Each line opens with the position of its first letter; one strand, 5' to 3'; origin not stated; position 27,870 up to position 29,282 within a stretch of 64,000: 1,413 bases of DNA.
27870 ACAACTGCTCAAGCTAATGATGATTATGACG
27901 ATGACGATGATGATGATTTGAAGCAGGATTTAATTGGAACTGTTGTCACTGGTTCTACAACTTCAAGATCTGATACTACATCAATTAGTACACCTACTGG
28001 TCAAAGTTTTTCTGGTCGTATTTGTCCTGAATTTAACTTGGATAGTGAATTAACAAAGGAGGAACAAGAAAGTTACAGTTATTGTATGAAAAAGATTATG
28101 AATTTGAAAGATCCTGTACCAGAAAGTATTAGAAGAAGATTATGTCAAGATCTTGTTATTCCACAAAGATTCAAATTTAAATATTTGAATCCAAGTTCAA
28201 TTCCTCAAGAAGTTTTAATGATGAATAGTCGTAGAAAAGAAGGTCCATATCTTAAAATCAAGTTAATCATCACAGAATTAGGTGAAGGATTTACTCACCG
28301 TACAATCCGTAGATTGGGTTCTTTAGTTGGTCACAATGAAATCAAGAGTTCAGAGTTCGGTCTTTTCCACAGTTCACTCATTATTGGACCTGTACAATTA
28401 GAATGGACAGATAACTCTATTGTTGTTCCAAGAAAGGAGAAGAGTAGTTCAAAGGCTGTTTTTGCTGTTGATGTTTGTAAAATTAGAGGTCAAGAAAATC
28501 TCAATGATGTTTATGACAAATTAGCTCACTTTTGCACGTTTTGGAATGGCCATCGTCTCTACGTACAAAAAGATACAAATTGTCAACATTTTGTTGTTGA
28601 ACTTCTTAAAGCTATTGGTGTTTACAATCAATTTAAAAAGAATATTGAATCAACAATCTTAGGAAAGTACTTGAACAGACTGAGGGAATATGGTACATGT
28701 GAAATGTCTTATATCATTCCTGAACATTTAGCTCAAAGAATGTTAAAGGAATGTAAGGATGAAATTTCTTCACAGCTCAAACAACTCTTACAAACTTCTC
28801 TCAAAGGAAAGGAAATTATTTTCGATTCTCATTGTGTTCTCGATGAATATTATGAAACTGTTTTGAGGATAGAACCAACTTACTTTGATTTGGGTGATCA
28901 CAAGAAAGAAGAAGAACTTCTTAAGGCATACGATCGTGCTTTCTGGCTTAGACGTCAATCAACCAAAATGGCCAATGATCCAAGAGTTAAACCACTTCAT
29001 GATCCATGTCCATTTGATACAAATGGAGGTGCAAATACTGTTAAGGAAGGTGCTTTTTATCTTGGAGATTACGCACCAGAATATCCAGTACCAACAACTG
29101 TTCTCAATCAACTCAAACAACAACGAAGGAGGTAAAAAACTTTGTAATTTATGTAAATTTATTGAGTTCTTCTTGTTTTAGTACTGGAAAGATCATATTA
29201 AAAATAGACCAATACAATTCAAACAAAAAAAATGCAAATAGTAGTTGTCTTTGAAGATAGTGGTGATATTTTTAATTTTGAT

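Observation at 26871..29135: PX (phosphoinositide-binding) domain fused to a C-terminal LRAT/PLAAT- or PPPDE-like papain-fold domain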

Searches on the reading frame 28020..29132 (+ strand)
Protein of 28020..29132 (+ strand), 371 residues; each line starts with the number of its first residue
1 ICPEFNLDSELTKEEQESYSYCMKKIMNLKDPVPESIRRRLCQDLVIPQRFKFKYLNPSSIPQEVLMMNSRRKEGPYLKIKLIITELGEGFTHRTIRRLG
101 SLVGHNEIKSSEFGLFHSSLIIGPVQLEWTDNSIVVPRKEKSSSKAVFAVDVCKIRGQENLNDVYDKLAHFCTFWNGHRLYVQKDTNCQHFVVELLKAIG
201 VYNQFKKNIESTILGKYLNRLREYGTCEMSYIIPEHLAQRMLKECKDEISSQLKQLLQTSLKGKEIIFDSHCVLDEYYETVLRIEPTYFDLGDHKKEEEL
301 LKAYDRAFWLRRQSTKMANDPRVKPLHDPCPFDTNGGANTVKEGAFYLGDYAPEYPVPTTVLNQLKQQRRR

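Call 6: find_homologous_proteins(query=window:28020-29132:+, max_evalue=0.001)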
Query seq(371 aa) (371 aa): 12 proteins with E <= 0.001 among 1675 candidates.
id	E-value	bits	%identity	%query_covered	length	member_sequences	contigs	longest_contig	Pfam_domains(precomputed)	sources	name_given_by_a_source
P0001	6.0e-232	788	91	100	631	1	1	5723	-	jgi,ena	-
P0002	4.1e-78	281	41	92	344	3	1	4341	-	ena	-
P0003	1.0e-74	270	39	93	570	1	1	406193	PF16044.12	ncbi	ncbi:hypothetical protein ABK040_014781 [Willaertia magna]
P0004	1.5e-74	270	40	89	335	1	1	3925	-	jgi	-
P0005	2.8e-73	265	38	96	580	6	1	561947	-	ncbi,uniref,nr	ncbi:hypothetical protein FDP41_013099 [Naegleria fowleri]|uniref:SAM domain-containing protein n=1 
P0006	2.1e-72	263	39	96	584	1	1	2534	-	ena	-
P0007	3.7e-70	255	37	96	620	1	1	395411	-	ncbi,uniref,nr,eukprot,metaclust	ncbi:predicted protein [Naegleria gruberi]|uniref:Predicted protein n=1 Tax=Naegleria gruberi TaxID=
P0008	6.7e-69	251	38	96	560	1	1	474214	PF00536.38,PF07647.25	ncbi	ncbi:hypothetical protein ABK040_004468 [Willaertia magna]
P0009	1.9e-67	246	38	96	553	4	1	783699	PF00536.38,PF07647.25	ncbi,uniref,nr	ncbi:hypothetical protein C9374_012587 [Naegleria lovaniensis]|uniref:SAM domain-containing protein 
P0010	4.5e-34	136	37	62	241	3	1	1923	-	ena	-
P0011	3.8e-32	130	36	69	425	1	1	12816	-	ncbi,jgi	jgi:hypothetical protein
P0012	2.3e-11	62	28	74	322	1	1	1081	-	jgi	-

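Call 12: search_protein_families(library=pfam, alignment_id=A1, max_evalue=1)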
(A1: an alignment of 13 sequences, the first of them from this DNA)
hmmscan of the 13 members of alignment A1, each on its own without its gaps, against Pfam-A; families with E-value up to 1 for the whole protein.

A. member 1, seq(371 aa): 2 families
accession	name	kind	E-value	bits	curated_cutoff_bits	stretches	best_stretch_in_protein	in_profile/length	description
PF16044.11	DUF4796_C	-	0.061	13.5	28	1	149-205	68-122/152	DUF4796 C-terminal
PF23067.1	MG280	-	0.069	13.1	27.4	1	200-279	115-195/259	Uncharacterised protein MG280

B. families by the number of members that match (of 13 scanned): 23 families
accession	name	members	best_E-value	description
PF16044.11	DUF4796_C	9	8e-07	DUF4796 C-terminal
PF07647.24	SAM_2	5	3.2e-10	SAM domain (Sterile alpha motif)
PF05903.20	Peptidase_C97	5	4.2e-05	PPPDE putative peptidase domain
PF18016.8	SAM_3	3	0.0042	SAM domain (Sterile alpha motif)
PF00536.37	SAM_1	2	9.8e-10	SAM domain (Sterile alpha motif)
PF01055.32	Glyco_hydro_31_2nd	2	0.014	Glycosyl hydrolases family 31 TIM-barrel domain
PF10281.14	Ish1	2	0.059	Putative nuclear envelope organisation protein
PF04746.17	DUF575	1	0.0032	Protein of unknown function (DUF575)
PF08597.15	eIF3_subunit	1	0.0056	Translation initiation factor eIF3 subunit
PF08287.16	DASH_Spc19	1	0.028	Spc19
PF19538.4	DUF6062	1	0.05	Family of unknown function (DUF6062)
PF02198.23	SAM_PNT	1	0.054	Sterile alpha motif (SAM)/Pointed domain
PF23067.1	MG280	1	0.069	Uncharacterised protein MG280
PF10310.14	DUF5427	1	0.091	Family of unknown function (DUF5427)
PF13320.12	GH123_cat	1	0.098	Glycoside hydrolase 123, catalytic domain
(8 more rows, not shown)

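Call 17: find_homologous_proteins(query=A2, max_evalue=0.001)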
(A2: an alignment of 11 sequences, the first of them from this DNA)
Query A2 (11 sequences) (371 aa, profile of the alignment): 20 proteins with E <= 0.001 among 5566 candidates.
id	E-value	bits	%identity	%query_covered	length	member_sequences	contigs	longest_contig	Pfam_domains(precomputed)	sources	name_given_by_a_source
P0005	3.5e-167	574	38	96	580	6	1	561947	-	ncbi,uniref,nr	ncbi:hypothetical protein FDP41_013099 [Naegleria fowleri]|uniref:SAM domain-containing protein n=1 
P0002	8.6e-164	563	41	92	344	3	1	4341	-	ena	-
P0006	6.3e-161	553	39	96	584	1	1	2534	-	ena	-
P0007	2.4e-160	551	37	96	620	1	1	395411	-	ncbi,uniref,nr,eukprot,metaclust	ncbi:predicted protein [Naegleria gruberi]|uniref:Predicted protein n=1 Tax=Naegleria gruberi TaxID=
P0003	3.4e-160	551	39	93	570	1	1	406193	PF16044.12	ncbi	ncbi:hypothetical protein ABK040_014781 [Willaertia magna]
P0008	1.6e-158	545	38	96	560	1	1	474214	PF00536.38,PF07647.25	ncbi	ncbi:hypothetical protein ABK040_004468 [Willaertia magna]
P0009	2.3e-158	545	38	96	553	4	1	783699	PF00536.38,PF07647.25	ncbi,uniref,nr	ncbi:hypothetical protein C9374_012587 [Naegleria lovaniensis]|uniref:SAM domain-containing protein 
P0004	2.8e-152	525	40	89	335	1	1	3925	-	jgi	-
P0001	1.6e-144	499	91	100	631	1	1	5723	-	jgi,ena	-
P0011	1.4e-103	365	36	69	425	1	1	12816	-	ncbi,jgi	jgi:hypothetical protein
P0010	1.7e-94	335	37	62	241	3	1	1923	-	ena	-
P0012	3.5e-80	288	28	74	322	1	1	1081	-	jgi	-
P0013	2.8e-56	209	32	81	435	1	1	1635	-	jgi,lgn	-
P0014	1.2e-50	190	33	72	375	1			-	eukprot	eukprot:gene2931-4770_t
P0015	8.0e-48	181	32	71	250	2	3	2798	-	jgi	jgi:hypothetical protein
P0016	3.3e-45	172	31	52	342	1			-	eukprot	eukprot:gene6933-11096_t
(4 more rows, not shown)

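Call 20: find_encoding_contigs(protein=P0001, flank=5000, max_places=3)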
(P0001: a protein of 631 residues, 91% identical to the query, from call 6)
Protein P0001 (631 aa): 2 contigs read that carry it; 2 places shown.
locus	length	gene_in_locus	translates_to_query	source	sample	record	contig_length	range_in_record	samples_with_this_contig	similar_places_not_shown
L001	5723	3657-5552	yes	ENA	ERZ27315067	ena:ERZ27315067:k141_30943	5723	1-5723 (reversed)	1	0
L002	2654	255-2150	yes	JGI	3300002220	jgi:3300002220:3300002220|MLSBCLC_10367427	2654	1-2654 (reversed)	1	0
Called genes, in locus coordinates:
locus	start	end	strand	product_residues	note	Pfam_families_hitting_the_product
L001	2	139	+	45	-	?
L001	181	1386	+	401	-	-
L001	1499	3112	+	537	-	PF24681:Kelch_KLHDC2_KLHL20_DRC7 (weak), PF24981:Beta-prop_ATRN-LZTR1 (weak), PF07646:Kelch_2 (faint), PF24996:NANM (faint), PF01344:Kelch_1 (faint), PF24981:Beta-prop_ATRN-LZTR1, PF24681:Kelch_KLHDC2_KLHL20_DRC7, PF13415:Beta-prop_FBX42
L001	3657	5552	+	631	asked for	-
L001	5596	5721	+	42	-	?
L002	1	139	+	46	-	?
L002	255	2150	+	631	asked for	-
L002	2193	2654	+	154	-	?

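Call 24: predict_structure(alignment_id=A2)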
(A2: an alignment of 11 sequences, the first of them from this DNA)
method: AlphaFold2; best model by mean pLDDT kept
length: 371 residues; sequences in the alignment: 11
mean_pLDDT: 80.7   pTM: 0.80
mean pLDDT of the five models: 80.7, 77.9, 72.4, 70.1, 50.1
residues with pLDDT >= 90: 105; 70-90: 195; 50-70: 65; < 50: 6
segments of 3 or more residues with pLDDT < 50: 334-339
pLDDT, mean of each block of 10 residues (from residue 1): 77 89 90 87 91 83 68 77 77 69 68 83 86 78 76 89 92 93 84 94 85 77 73 92 94 95 88 90 91 82 84 63 56 54 69 69 74 65
secondary structure, 60 per line:
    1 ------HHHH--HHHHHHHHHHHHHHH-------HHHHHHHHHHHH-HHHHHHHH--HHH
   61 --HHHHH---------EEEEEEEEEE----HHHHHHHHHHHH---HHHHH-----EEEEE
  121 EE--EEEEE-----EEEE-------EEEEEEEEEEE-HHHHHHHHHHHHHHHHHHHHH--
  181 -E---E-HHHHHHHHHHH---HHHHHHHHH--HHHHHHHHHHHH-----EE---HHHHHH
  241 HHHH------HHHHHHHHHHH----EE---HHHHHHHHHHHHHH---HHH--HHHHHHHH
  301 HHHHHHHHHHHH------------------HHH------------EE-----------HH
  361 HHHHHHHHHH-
elements in order: H7-10 H13-27 H35-46 H48-55 H63-67 E77-86 H91-102 H106-110 E116-122 E125-129 E135-138 E146-156 H158-178 H188-198 H202-210 H213-224 H235-244 H251-261 H271-284 H293-312 H359-370

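Call 26: search_protein_representatives(alignment_id=A2)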
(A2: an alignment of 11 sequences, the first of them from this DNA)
Query: 11 sequences, 359 profile positions. Proteins with E-value up to 0.001 (for the whole library): 1343; up to 1e-10: 825; up to 1e-30: 269. The best 150 are listed.
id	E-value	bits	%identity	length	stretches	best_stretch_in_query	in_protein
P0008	5.0e-159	545.2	-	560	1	1-355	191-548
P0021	9.8e-151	517.9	-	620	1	1-355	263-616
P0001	5.2e-145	499.1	-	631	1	2-355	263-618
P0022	4.9e-141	486.0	-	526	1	2-356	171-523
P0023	3.5e-125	433.9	-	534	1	2-355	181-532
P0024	1.0e-124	432.3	-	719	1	2-355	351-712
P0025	6.1e-108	377.2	-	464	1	3-305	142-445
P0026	1.3e-107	376.1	-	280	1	75-357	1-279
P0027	3.4e-105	368.1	-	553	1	1-356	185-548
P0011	4.3e-104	364.5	-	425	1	7-340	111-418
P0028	7.4e-104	363.7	-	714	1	2-355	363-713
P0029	1.5e-99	349.6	-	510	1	1-347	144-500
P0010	5.4e-95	334.6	-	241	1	124-355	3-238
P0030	1.3e-91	323.4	-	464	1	2-355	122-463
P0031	1.4e-83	297.1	-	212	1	145-356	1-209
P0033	2.7e-79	282.9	-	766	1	3-355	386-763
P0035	3.0e-78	279.5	-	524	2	62-342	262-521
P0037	3.6e-75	269.4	-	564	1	68-340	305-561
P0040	1.1e-73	264.5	-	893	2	13-297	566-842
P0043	3.2e-69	249.8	-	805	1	4-355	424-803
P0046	3.1e-66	240.0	-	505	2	10-340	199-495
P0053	6.9e-62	225.7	-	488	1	25-332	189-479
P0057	1.5e-59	218.0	-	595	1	68-333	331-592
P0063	8.0e-58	212.3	-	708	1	71-330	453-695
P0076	5.3e-55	203.0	-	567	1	67-332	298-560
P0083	1.5e-53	198.2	-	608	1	66-319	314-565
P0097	6.5e-52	192.8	-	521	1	60-331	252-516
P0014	3.8e-51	190.3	-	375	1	68-338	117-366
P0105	4.6e-51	190.1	-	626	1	68-328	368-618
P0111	6.3e-51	189.6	-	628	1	62-333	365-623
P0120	1.3e-49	185.2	-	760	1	69-316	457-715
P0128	1.2e-48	182.1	-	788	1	3-355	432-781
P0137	3.5e-47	177.3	-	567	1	42-309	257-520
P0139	4.9e-47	176.8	-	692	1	3-355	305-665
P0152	5.2e-46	173.4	-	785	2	178-333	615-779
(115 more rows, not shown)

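Call 27: search_protein_families(library=pfam, proteins=[P0024, P0028, P0033, P0043, P0128, P0139, P0040, P0063, P0120, P0152], max_evalue=0.01)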
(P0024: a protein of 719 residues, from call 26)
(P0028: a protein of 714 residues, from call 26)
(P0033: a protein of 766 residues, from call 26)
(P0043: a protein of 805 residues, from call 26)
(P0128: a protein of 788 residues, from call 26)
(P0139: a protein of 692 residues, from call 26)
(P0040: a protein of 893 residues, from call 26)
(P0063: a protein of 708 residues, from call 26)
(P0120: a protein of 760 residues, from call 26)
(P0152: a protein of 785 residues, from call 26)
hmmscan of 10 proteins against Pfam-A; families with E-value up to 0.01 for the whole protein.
P0024 (719 aa): 1 family
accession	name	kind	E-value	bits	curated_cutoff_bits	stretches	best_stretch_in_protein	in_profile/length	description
PF00787.29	PX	-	8.2e-11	42.7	21.6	1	30-108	3-82/84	PX domain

P0028 (714 aa): 0 families

P0033 (766 aa): 2 families
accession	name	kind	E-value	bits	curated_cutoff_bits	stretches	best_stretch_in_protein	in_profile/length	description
PF00787.29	PX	-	2.1e-09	38.2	21.6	1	95-176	8-82/84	PX domain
PF07647.24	SAM_2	-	0.0058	17.2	20.5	0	201-236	2-38/66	SAM domain (Sterile alpha motif)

P0043 (805 aa): 0 families

P0128 (788 aa): 0 families

P0139 (692 aa): 0 families

P0040 (893 aa): 4 families
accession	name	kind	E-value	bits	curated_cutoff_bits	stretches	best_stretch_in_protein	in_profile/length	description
PF00069.31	Pkinase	-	3.5e-22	79.5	31.7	1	66-268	44-243/263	Protein kinase domain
PF05903.20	Peptidase_C97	-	4e-11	43.4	29.2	2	389-477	30-121/151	PPPDE putative peptidase domain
PF07714.23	PK_Tyr_Ser-Thr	-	4.8e-09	36.3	23.1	1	113-255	87-237/258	Protein tyrosine and serine/threonine kinase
PF04970.19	LRAT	-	5.4e-05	23.9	24.3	0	713-745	82-114/120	Lecithin retinol acyltransferase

P0063 (708 aa): 3 families
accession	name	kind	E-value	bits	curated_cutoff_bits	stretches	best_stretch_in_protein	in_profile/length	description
PF07647.24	SAM_2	-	1.3e-13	51.4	20.5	1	22-85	3-65/66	SAM domain (Sterile alpha motif)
PF00536.37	SAM_1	-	4.5e-12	46.6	23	1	22-85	2-63/64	SAM domain (Sterile alpha motif)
PF02198.23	SAM_PNT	-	0.0012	19.3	24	1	17-67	14-65/83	Sterile alpha motif (SAM)/Pointed domain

P0120 (760 aa): 0 families

P0152 (785 aa): 2 families
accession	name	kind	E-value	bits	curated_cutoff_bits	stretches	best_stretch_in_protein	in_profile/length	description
PF07647.24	SAM_2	-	1.1e-10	41.9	20.5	1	283-352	3-65/66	SAM domain (Sterile alpha motif)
PF02198.23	SAM_PNT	-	0.004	17.5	24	0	280-339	16-70/83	Sterile alpha motif (SAM)/Pointed domain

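Call 35: search_solved_structures(query=A2, max_evalue=10, show_alignments=4)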
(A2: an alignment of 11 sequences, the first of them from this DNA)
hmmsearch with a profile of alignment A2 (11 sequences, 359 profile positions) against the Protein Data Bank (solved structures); distinct sequences matched with E-value up to 10: 3.
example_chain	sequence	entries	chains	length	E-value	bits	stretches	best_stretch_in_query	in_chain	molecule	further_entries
2zrr_A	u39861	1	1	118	0.091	14.7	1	187-254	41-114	Mundticin KS immunity protein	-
1ilo_A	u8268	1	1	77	1.2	11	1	174-211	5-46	conserved hypothetical protein MtH895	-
5gmt_A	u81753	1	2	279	1.4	10.8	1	114-142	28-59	Alginate lyase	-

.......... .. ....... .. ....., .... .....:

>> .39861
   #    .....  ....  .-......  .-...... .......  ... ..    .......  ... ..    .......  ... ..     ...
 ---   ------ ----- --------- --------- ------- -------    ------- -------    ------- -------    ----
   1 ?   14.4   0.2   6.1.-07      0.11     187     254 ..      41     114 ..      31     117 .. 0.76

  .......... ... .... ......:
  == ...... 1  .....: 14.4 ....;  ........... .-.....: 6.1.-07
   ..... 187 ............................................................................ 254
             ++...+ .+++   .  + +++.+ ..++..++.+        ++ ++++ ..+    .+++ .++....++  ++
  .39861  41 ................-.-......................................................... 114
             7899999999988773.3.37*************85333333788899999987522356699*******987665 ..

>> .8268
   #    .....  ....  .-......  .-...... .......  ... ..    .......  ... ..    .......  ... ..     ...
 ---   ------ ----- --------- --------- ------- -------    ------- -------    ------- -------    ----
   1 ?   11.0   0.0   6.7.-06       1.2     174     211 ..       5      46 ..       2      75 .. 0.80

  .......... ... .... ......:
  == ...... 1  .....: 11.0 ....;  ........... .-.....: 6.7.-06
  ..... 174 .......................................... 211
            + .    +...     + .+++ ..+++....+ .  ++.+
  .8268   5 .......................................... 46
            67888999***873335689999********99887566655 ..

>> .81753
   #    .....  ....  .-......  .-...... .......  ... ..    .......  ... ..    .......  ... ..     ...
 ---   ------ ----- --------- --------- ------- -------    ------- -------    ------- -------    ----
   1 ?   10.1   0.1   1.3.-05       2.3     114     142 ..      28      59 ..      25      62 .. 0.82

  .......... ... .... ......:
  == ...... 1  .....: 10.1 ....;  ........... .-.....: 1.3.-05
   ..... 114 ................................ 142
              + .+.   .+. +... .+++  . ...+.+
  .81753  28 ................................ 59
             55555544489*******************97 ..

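Call 39: fold_search(model_id=the predicted structure, library=pdb)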
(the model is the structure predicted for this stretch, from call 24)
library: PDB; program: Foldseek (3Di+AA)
matches with E <= 10: 18; with E <= 0.001: 0
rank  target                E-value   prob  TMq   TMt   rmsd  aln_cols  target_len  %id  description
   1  3ebq                  2.0e-02  0.99  0.23  0.50   9.3       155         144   15  Crystal structure of human PPPDE1 (released 2008-11-04)
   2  2wp7                  8.7e-02  0.87  0.21  0.43   9.7       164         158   15  Crystal structure of deSUMOylase(DUF862) (released 2010-09-01)
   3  9fsg_A                2.2e+00  0.02  0.09  0.09  21.3       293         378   10  25-hydroxy steroid kinase (25-HSK) + 25-OH-cholest-1,4-diene-3-one (released 2026-01-14)
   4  3nkh_B                2.8e+00  0.02  0.14  0.18  20.0       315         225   11  Crystal Structure of Integrase from MRSA strain Staphylococcus aureus (released 2010-08-18)
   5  6o81_L                5.1e+00  0.05  0.09  0.12  19.0       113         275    9  Electron cryo-microscopy of the eukaryotic translation initiation factor 2B bound to translation initiation factor 2 f (released 2019-05-15)
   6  4wyb_C                5.7e+00  0.01  0.08  0.08  20.9       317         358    9  Structure of the Bud6 flank domain in complex with actin (released 2015-08-19)
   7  9lh4                  6.3e+00  0.01  0.07  0.08  20.0       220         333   10  Crystal structure of the cyclophilin 37 from Arabidopsis thaliana (released 2025-12-24)
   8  8hm3_B                7.3e+00  0.02  0.09  0.09  14.8       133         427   14  Complex of PPIase-BfUbb (released 2023-11-29)
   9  3onq_A                7.3e+00  0.01  0.13  0.17  19.1       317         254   11  Crystal Structure of Regulator of Polyketide Synthase Expression BAD_0249 from Bifidobacterium adolescentis (released 2010-09-08)
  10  9dp6_A                7.3e+00  0.01  0.10  0.07  33.2       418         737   10  Mycolicibacterium smegmatis MmpL5-AcpM structure (released 2024-10-23)
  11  8wa1_L                7.7e+00  0.01  0.10  0.12  19.1       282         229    8  The cryo-EM structure of the Nicotiana tabacum PEP-PAP-TEC2 (released 2024-03-13)
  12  6cip_A                8.1e+00  0.05  0.09  0.04  10.7        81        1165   18  Pyruvate:ferredoxin oxidoreductase from Moorella thermoacetica with acetyl-TPP bound (released 2018-03-28)
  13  7zub_C                8.1e+00  0.01  0.09  0.10  27.8       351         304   13  Cryo-EM structure of the indirubin-bound Hsp90-XAP2-AHR complex (released 2022-11-23)
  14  6p5p_B                8.1e+00  0.00  0.09  0.09  22.8       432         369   11  Discovery of a Novel, Highly Potent, and Selective Thieno[3,2-d]pyrimidinone-Based Cdc7 inhibitor with a Quinuclidine  (released 2020-01-15)
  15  5k1a_G                8.9e+00  0.02  0.09  0.13  13.4        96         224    9  Crystal structure of the UAF1-USP12 complex in C2 space group (released 2016-07-20)
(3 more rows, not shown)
